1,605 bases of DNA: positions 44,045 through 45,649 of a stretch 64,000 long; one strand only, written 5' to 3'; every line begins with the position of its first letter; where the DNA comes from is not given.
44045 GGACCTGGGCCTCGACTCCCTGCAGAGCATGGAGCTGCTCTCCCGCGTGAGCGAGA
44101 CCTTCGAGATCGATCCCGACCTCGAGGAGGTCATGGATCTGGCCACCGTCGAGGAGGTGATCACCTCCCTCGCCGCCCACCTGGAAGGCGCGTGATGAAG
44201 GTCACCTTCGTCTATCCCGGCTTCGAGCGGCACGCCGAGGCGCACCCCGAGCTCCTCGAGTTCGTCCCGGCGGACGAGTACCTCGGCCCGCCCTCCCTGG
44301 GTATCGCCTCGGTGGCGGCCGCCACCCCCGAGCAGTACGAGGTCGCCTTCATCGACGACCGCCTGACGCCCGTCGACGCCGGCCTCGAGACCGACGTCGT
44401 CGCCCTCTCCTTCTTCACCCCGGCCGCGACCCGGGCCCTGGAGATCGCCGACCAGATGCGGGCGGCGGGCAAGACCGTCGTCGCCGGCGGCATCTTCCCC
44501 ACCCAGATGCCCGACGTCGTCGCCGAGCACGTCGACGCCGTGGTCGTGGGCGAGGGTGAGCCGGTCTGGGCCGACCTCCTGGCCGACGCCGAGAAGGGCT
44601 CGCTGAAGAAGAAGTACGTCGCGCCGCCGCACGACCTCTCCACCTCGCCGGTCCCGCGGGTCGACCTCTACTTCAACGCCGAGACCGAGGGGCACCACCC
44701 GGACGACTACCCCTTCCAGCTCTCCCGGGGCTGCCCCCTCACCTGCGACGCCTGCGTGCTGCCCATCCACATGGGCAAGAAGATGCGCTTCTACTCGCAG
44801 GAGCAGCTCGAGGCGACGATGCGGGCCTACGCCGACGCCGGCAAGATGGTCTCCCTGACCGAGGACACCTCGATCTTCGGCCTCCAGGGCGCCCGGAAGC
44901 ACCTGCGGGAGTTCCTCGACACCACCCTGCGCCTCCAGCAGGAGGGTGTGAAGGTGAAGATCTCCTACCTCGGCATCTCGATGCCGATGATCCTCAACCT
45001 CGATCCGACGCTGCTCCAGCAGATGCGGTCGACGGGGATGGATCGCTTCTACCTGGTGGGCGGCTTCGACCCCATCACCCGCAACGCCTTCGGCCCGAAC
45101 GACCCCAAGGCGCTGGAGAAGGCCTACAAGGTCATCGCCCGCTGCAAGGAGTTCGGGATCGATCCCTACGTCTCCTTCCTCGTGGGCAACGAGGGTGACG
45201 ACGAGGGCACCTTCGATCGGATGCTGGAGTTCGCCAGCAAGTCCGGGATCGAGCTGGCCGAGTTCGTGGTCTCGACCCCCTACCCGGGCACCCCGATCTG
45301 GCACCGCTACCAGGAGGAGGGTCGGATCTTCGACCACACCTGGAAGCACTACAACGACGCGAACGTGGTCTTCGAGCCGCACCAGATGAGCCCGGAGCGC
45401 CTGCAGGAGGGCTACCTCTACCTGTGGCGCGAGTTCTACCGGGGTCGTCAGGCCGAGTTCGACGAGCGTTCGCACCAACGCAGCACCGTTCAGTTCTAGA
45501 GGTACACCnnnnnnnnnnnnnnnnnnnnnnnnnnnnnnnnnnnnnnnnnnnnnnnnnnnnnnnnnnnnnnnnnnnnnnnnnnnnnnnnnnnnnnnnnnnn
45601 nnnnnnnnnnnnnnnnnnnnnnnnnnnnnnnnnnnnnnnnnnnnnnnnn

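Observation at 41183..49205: Seven-gene operon with overlapping start/stop junctions: FAAL, SDR reductase, ACP, B12-radical SAM, ACAD, LhgO-like oxidase, E2-fold acyltransferase. This is the strongest candidate for an undescribed lipid-tailoring pathway.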

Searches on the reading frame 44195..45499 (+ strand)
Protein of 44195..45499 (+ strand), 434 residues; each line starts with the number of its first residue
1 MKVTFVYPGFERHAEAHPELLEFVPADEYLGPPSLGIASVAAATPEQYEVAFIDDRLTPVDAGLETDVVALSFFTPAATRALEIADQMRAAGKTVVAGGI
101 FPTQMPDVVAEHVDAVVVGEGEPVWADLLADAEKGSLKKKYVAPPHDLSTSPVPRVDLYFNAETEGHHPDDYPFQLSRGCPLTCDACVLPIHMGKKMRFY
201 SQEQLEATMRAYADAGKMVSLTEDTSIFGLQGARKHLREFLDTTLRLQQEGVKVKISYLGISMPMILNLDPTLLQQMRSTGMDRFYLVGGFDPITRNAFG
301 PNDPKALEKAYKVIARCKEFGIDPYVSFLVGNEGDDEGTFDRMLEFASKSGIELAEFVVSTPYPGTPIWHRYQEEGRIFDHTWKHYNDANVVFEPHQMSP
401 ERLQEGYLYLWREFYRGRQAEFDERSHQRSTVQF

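Call 10: search_protein_families(library=pfam, proteins=[window:44195-45496:+], max_evalue=0.01)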
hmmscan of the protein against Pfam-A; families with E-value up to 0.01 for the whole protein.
seq(434 aa): 5 families
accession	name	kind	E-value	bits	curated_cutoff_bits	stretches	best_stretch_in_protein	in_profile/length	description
PF02310.24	B12-binding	-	6.4e-11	42.6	32.1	1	33-125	13-117/121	B12 binding domain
PF04055.27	Radical_SAM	-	5.5e-10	40.1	29.5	1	176-347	3-166/166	Radical SAM superfamily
PF13282.11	DUF4070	-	2.7e-05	24.7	22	1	366-416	1-50/144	Domain of unknown function (DUF4070)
PF19864.5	Radical_SAM_N2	-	0.00072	19.5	29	1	84-134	77-127/151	Radical SAM proteins, N-terminal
PF19348.4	DUF5926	-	0.0087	16.1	27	0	65-115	8-56/264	Family of unknown function (DUF5926)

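Call 11: search_protein_families(library=ncbifam, proteins=[window:44195-45496:+], max_evalue=0.01)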
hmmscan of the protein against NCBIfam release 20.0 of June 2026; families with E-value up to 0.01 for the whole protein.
seq(434 aa): 14 families
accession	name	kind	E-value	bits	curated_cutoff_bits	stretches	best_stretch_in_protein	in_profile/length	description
TIGR04013.1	B12_SAM_MJ_1487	hypoth_equivalog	1.2e-21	77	251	1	42-230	18-212/382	TIGR04013 family B12-binding domain/radical SAM domain-containing protein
TIGR03471.1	HpnJ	equivalog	1.2e-11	44.2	577.6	1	176-391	202-406/472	hopanoid biosynthesis associated radical SAM protein HpnJ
TIGR02026.1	BchE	equivalog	1.7e-11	43.7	481.35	2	175-416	198-429/497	magnesium-protoporphyrin IX monomethyl ester anaerobic oxidative cyclase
TIGR04072.2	rSAM_ladder_B12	equivalog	9.8e-11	40.9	360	1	81-229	86-238/443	lipid biosynthesis B12-binding/radical SAM protein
TIGR04014.1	B12_SAM_MJ_0865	equivalog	1.2e-10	40.8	360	2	177-369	166-355/434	methyl-coenzyme M reductase glutamine C-methyltransferase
TIGR04367.1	HpnR_B12_rSAM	equivalog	4.5e-07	28.8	650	1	175-374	190-375/490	hopanoid C-3 methylase HpnR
NF033712.0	B12_rSAM_KedN5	subfamily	4.6e-07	28.4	700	1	177-232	201-255/624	KedN5 family methylcobalamin-dependent radical SAM C-methyltransferase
NF033070.1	rSAM_AprD4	equivalog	1.2e-06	27.7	500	0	315-406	331-423/456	AprD4 family radical SAM diol-dehydratase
TIGR04479.1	bcpD_PhpK_rSAM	subfamily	5.3e-06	25.1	600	1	176-386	246-446/504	PhpK family radical SAM P-methyltransferase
NF045585.1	rSAM_slr0320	equivalog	1.9e-05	23.4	775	1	174-286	238-344/511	photosystem II high light acclimation radical SAM protein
NF050148.1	rSAM_ApyD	equivalog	0.00016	20.2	750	1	174-387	202-407/645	RiPP biosynthesis radical SAM protein ApyD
TIGR01125.1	TIGR01125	equivalog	0.0014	17.8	356.95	1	71-259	45-227/432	30S ribosomal protein S12 methylthiotransferase RimO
TIGR01578.1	MiaB-like-B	hypoth_equivalog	0.0096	14.7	314.7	0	85-244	59-207/421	tRNA (N(6)-L-threonylcarbamoyladenosine(37)-C(2))-methylthiotransferase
TIGR03128.2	RuMP_HxlA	equivalog_domain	0.0098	15.6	200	0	80-120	146-186/205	3-hexulose-6-phosphate synthase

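Call 14: find_encoding_contigs(protein=window:44195-45499:+, flank=10000, max_places=6)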
Protein window:44195-45499:+ (434 aa): no gene with exactly this product is on record in the collection.

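Call 15: find_homologous_proteins(query=window:44195-45499:+)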
Query window:44195-45499:+ (434 aa): 1159 proteins with E <= 0.001 among 8000 candidates; the best 120 are listed.
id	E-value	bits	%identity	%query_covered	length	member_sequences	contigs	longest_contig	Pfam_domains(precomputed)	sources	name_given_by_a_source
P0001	3.4e-298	1007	100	100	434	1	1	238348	PF04055.28,PF02310.25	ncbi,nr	ncbi:MAG: radical SAM protein [Deltaproteobacteria bacterium]|nr:radical SAM protein [Deltaproteobac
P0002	2.5e-248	842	83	100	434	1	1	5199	PF04055.28,PF13282.12,PF02310.25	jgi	-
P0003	9.8e-222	755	86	87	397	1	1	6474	PF04055.28,PF02310.25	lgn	-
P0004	1.5e-214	731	71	100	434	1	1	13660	PF04055.28,PF02310.25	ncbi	-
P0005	2.1e-203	694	70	100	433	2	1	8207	PF04055.28,PF02310.25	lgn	-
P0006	1.2e-202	692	69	100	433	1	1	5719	PF04055.28,PF02310.25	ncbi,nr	ncbi:MAG: B12-binding domain-containing radical SAM protein [Deltaproteobacteria bacterium]|nr:B12-b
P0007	2.0e-200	684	67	100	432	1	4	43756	PF04055.28,PF02310.25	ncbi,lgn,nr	ncbi:MAG: B12-binding domain-containing radical SAM protein [Deltaproteobacteria bacterium]|nr:B12-b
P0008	1.2e-197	675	66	100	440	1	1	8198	PF04055.28,PF02310.25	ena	-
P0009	1.4e-197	675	67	100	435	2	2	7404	PF04055.28,PF02310.25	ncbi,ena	-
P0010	1.6e-197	675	66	100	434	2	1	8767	PF02310.25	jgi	-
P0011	2.3e-197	674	67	100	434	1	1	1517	PF04055.28,PF13282.12,PF02310.25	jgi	-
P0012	7.7e-197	673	66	100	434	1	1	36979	PF04055.28,PF02310.25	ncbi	ncbi:B12-binding domain-containing radical SAM protein [Myxococcota bacterium]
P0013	2.9e-196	671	67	100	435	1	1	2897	PF02310.25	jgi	jgi:radical SAM superfamily enzyme YgiQ (UPF0313 family)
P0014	4.4e-196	670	67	100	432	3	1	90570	PF04055.28,PF02310.25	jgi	jgi:radical SAM superfamily enzyme YgiQ (UPF0313 family)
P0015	6.3e-196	670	66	100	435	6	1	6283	PF04055.28,PF02310.25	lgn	-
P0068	3.4e-166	572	60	100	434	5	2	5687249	PF04055.28,PF02310.25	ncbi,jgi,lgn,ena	jgi:radical SAM superfamily enzyme YgiQ (UPF0313 family)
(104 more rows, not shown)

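Call 16: find_encoding_contigs(protein=P0001, flank=10000, max_places=2)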
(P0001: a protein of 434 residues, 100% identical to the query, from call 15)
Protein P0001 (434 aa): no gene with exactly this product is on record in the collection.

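Call 17: find_encoding_contigs(protein=P0068, flank=10000, max_places=3)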
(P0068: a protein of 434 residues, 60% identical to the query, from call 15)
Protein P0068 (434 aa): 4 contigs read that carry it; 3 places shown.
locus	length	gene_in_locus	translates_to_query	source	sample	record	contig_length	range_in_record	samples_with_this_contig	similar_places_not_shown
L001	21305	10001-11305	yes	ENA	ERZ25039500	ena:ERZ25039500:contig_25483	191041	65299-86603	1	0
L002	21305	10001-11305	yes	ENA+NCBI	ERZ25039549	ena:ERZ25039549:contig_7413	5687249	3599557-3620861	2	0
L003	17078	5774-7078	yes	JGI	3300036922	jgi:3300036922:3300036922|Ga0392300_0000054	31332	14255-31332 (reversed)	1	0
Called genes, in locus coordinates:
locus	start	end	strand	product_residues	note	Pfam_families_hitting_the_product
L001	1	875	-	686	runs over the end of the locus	-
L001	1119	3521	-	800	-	PF01839:FG-GAP (faint), PF21348:RGL11_C (faint), PF13517:FG-GAP_3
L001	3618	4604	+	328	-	PF00754:F5_F8_type_C, PF22633:F5_F8_type_C_2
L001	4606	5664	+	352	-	PF13489:Methyltransf_23, PF08241:Methyltransf_11, PF08242:Methyltransf_12, PF13649:Methyltransf_25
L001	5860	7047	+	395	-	PF00109:ketoacyl-synt, PF02801:Ketoacyl-synt_C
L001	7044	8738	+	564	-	PF00501:AMP-binding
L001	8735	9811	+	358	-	PF01073:3Beta_HSD, PF01370:Epimerase, PF05368:NmrA, PF13460:NAD_binding_10, PF16363:GDP_Man_Dehyd (weak)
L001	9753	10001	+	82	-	PF00550:PP-binding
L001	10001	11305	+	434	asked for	PF02310:B12-binding, PF04055:Radical_SAM (faint)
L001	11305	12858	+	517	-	PF02771:Acyl-CoA_dh_N, PF02770:Acyl-CoA_dh_M, PF00441:Acyl-CoA_dh_1, PF22924:ACOX_C_alpha1 (weak), PF08028:Acyl-CoA_dh_2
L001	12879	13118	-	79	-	-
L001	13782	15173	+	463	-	PF03781:FGE-sulfatase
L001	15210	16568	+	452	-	PF03781:FGE-sulfatase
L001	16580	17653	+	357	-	PF07719:TPR_2 (faint), PF13424:TPR_12 (faint), PF13620:CarboxypepD_reg (faint), PF08308:PEGA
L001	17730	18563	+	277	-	PF00069:Pkinase, PF07714:PK_Tyr_Ser-Thr, PF06293:Kdo (weak)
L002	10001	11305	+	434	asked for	PF02310:B12-binding, PF04055:Radical_SAM (faint)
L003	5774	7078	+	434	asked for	PF02310:B12-binding, PF04055:Radical_SAM (faint)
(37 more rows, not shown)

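Call 23: find_related_loci(query=A1, collection=genome_contigs, flank=10000)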
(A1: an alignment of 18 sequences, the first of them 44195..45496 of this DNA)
Query A1 (434 aa) in genome_contigs; peptide patterns used: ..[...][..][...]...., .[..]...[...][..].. (x = any residue, [..] = any of these).
285 stretches matched a pattern; 167 encode a relative of the query (tblastn E <= 1e-3); the best 80 are kept; 80 distinct loci.
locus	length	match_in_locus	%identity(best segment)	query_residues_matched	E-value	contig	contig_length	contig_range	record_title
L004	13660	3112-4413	70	1-434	0e+0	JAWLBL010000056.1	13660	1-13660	MAG: Myxococcota bacterium isolate 15dZY3.bin.102 NODE_4756_length_13660_cov_74.208097, whole genome shotgun sequence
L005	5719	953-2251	68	1-434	0e+0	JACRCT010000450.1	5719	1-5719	MAG: Deltaproteobacteria bacterium isolate NC_groundwater_1653_Pr3_B-0.1um_69_9 SR-2_scaffold_141_1341246, whole genome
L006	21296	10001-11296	67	1-434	0e+0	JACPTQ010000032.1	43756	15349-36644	MAG: Deltaproteobacteria bacterium isolate NC_groundwater_736_Ag_S-0.65um_62_10 S37_SO-6_scaffold_272904, whole genome s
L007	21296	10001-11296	67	1-434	0e+0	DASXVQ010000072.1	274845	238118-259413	MAG TPA_asm: Myxococcales bacterium isolate SMAG_U4749 k141_307962, whole genome shotgun sequence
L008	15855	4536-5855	66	1-434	0e+0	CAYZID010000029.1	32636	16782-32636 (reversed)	MAG TPA_asm: uncultured Myxococcales bacterium isolate binchicken_co64_124 genome assembly, contig: NODE_826_length_3263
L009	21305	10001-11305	65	1-434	0e+0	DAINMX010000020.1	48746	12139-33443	MAG TPA_asm: Myxococcota bacterium isolate CTOTU11650 NODE_357_length_48746_cov_7.098334, whole genome shotgun sequence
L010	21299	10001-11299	64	1-434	0e+0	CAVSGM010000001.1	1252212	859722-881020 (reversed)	MAG: uncultured delta proteobacterium isolate MFD05684.bin.1.422 genome assembly, contig: contig_11095, whole genome sho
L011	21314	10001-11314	63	1-434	0e+0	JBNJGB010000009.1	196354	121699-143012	MAG: Myxococcota bacterium isolate Y22_60dBSe2.bin.152 NODE_34_length_196354_cov_18.887432, whole genome shotgun sequenc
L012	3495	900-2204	63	1-434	0e+0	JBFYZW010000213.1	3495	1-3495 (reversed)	MAG: Deltaproteobacteria bacterium isolate PPR_0449 k121_4858930, whole genome shotgun sequence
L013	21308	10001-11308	65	1-434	0e+0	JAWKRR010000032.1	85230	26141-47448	MAG: Myxococcota bacterium isolate BC1.85 BC1.85.fa-32, whole genome shotgun sequence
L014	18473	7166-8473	61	1-434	0e+0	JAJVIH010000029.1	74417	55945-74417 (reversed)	MAG: Myxococcota bacterium isolate Bin_71R c_000000001360, whole genome shotgun sequence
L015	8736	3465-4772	63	1-434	0e+0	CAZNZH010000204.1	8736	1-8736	MAG TPA_asm: uncultured Myxococcales bacterium isolate binchicken_co235_11 genome assembly, contig: NODE_18528_length_87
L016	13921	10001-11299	60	1-434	2e-176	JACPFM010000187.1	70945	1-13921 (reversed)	MAG: Deltaproteobacteria bacterium isolate NC_groundwater_361_Ag_B-0.1um_71_13 GD18-4_B1_scaffold_1580172, whole genome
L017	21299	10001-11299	60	1-434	3e-176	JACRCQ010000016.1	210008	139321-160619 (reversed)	MAG: Deltaproteobacteria bacterium isolate NC_groundwater_1650_Pr3_B-0.1um_66_101 SR-2_scaffold_141_417547, whole genome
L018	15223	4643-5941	60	1-434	4e-174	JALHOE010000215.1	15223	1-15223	MAG: Deltaproteobacteria bacterium isolate bin.11 c_000000015228, whole genome shotgun sequence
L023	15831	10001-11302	57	1-434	3e-170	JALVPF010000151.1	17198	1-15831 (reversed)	MAG: Myxococcales bacterium isolate A3_metabat1_scaf2bin.099 A3_NODE_1814_length_17198_cov_1.827837, whole genome shotgu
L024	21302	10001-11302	60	1-434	9e-170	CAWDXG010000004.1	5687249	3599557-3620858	MAG: uncultured delta proteobacterium isolate MFD05684.bin.2.78 genome assembly, contig: contig_7413, whole genome shotg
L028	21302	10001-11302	56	1-434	1e-169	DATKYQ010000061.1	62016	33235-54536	MAG TPA_asm: Myxococcota bacterium isolate SMAG_U14223 k141_851915, whole genome shotgun sequence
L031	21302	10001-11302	59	1-434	5e-168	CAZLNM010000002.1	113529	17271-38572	MAG TPA_asm: uncultured Myxococcales bacterium isolate SRP278314_co2_58 genome assembly, contig: NODE_279_length_113529_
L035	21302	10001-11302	57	1-434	1e-167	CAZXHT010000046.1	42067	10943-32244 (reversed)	MAG TPA_asm: uncultured Myxococcales bacterium isolate binchicken_co100_415 genome assembly, contig: NODE_1265_length_42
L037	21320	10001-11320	60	1-434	2e-170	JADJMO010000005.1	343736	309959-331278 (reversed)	MAG: Myxococcales bacterium isolate EsbW_18-Q3-R4-48_BATAC.438 tig00003521-10-3437650, whole genome shotgun sequence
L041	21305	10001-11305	56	1-434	8e-164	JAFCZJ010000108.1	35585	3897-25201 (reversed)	MAG: Deltaproteobacteria bacterium isolate AB_03_Bin_195 AB_03_Bin_195_scaffold_1867, whole genome shotgun sequence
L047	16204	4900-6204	57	1-434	5e-161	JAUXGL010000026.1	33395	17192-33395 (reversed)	MAG: Deltaproteobacteria bacterium isolate CSMAG_2928 CSMAG_2928_k117_2862946_length_33395_cov_11.9934, whole genome sho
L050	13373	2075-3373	56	1-434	2e-159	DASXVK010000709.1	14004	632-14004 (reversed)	MAG TPA_asm: Polyangia bacterium isolate SMAG_U4743 k141_261292, whole genome shotgun sequence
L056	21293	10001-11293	56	1-434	1e-156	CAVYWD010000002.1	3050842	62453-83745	MAG: uncultured delta proteobacterium isolate MFD01476.bin.1.33 genome assembly, contig: contig_48851, whole genome shot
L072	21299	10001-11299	52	1-434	6e-152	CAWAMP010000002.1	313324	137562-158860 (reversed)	MAG: uncultured Acidobacteriota bacterium isolate MFD02979.bin.1.171 genome assembly, contig: contig_100249, whole genom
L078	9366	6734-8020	54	1-434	5e-150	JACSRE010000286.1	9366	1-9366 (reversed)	MAG: Myxococcus sp. isolate MY1 contig-70_10111, whole genome shotgun sequence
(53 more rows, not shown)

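Call 29: search_protein_families(library=pfam, proteins=[L056:12976-14250:+, L028:4366-5868:+, L035:16720-17904:-, L023:3538-4872:+, L050:5551-7095:+, L037:5774-7087:+], max_evalue=0.001)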
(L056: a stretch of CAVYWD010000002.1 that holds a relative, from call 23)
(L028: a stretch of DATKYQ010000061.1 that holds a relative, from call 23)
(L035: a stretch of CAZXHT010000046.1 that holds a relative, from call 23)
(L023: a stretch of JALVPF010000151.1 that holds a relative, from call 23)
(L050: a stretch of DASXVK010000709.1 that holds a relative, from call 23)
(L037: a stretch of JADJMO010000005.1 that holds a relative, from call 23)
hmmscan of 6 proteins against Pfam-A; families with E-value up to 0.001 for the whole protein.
L056:12976-14250:+ (425 aa): 4 families
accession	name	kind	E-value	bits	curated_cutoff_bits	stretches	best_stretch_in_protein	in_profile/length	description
PF00155.27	Aminotran_1_2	-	1.4e-52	179.5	19.7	1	74-414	2-360/361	Aminotransferase class I and II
PF00266.25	Aminotran_5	-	1.6e-05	24.5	21.5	1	91-245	14-181/371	Aminotransferase class-V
PF01053.26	Cys_Met_Meta_PP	-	2.3e-05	23.6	27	1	121-243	55-177/381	Cys/Met metabolism PLP-dependent enzyme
PF01041.23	DegT_DnrJ_EryC1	-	3e-05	23.9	19.8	1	122-246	28-152/360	DegT/DnrJ/EryC1/StrS aminotransferase family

L028:4366-5868:+ (501 aa): 1 family
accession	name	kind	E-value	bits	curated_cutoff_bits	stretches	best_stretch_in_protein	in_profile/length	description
PF02169.21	LPP20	-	0.00011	23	25.9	1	41-96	1-53/97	LPP20 lipoprotein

L035:16720-17904:- (395 aa): 0 families

L023:3538-4872:+ (445 aa): 1 family
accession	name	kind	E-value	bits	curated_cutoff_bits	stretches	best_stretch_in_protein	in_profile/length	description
PF02515.22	CoA_transf_3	-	1.5e-102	343.9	23.3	1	55-415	1-366/366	CoA-transferase family III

L050:5551-7095:+ (515 aa): 5 families
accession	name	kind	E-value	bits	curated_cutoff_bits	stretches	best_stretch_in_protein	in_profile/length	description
PF00069.31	Pkinase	-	7.4e-47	160.4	31.7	1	108-365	1-252/263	Protein kinase domain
PF07714.23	PK_Tyr_Ser-Thr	-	3.2e-25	89.3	23.1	1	110-327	3-214/258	Protein tyrosine and serine/threonine kinase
PF14531.12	Kinase-like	-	7.1e-05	22.6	25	1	188-364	129-289/289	Kinase-like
PF06293.20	Kdo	-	0.00049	20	21.3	1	178-254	91-167/207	Lipopolysaccharide kinase (Kdo/WaaP) family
PF01636.29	APH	-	0.00075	19.8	23.2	0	207-240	155-184/239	Phosphotransferase enzyme family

L037:5774-7087:+ (438 aa): 3 families
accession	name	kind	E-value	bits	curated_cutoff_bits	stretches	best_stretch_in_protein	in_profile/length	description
PF00109.32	ketoacyl-synt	-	7.9e-44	150.6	20.8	1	36-270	3-252/252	Beta-ketoacyl synthase, N-terminal domain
PF02801.28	Ketoacyl-synt_C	-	1.4e-35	122.3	20.8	1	278-392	1-118/119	Beta-ketoacyl synthase, C-terminal domain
PF00108.29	Thiolase_N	-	1.1e-05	25.4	26.4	1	178-226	77-125/260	Thiolase, N-terminal domain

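Call 33: find_encoding_contigs(protein=P0003, flank=10000, max_places=2)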
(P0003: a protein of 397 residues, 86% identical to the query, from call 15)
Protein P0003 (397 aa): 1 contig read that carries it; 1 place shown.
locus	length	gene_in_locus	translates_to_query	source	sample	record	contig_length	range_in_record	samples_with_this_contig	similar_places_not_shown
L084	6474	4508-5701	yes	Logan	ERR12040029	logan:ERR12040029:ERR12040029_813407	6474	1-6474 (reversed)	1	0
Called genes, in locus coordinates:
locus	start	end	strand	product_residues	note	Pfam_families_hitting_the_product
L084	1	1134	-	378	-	?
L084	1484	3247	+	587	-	PF00501:AMP-binding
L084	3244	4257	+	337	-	PF01073:3Beta_HSD, PF01370:Epimerase, PF05368:NmrA (weak), PF13460:NAD_binding_10, PF16363:GDP_Man_Dehyd (weak)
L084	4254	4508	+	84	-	PF00550:PP-binding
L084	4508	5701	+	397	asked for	PF02310:B12-binding, PF04055:Radical_SAM (weak)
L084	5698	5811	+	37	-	-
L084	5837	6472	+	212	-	?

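Call 34: find_encoding_contigs(protein=P0002, flank=10000, max_places=2)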
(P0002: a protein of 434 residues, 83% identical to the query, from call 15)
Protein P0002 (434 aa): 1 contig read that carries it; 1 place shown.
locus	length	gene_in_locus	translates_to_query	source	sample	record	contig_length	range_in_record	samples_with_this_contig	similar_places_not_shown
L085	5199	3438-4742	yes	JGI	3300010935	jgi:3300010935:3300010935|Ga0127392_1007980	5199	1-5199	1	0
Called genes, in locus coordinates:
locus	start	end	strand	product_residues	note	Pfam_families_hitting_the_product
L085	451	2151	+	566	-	PF00501:AMP-binding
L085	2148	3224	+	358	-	PF01073:3Beta_HSD, PF01370:Epimerase, PF05368:NmrA, PF13460:NAD_binding_10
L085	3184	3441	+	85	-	PF00550:PP-binding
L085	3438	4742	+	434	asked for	PF02310:B12-binding, PF04055:Radical_SAM (weak), PF13282:DUF4070 (weak)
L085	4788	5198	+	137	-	?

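Call 38: search_solved_structures(query=A1, max_evalue=1)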
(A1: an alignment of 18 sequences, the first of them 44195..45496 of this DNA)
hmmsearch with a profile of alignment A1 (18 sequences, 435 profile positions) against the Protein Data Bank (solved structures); distinct sequences matched with E-value up to 1: 7.
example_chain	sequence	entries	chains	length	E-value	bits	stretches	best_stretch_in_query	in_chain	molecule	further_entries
9ccb_A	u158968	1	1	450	2.5e-09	39.7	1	94-371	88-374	Radical SAM core domain-containing protein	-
6fd2_B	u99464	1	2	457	6e-06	28.6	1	174-404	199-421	Putative apramycin biosynthetic oxidoreductase 4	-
9n1b_A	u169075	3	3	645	3.1e-05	26.2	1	46-228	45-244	Radical SAM protein | Radical SAM enzyme CysS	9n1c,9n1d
7kdx_A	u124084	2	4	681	0.00036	22.7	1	176-225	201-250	Methyltransferase TokK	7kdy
4jc0_A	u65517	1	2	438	0.0071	18.4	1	167-361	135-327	Ribosomal protein S12 methylthiotransferase RimO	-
2qgq_A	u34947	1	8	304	0.0077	18.3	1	175-362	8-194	Protein TM_1862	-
6wte_A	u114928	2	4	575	0.066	15.2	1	177-252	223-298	B12-binding domain-containing protein | Tryptophan-C2-methyltransferase containing B12-binding domain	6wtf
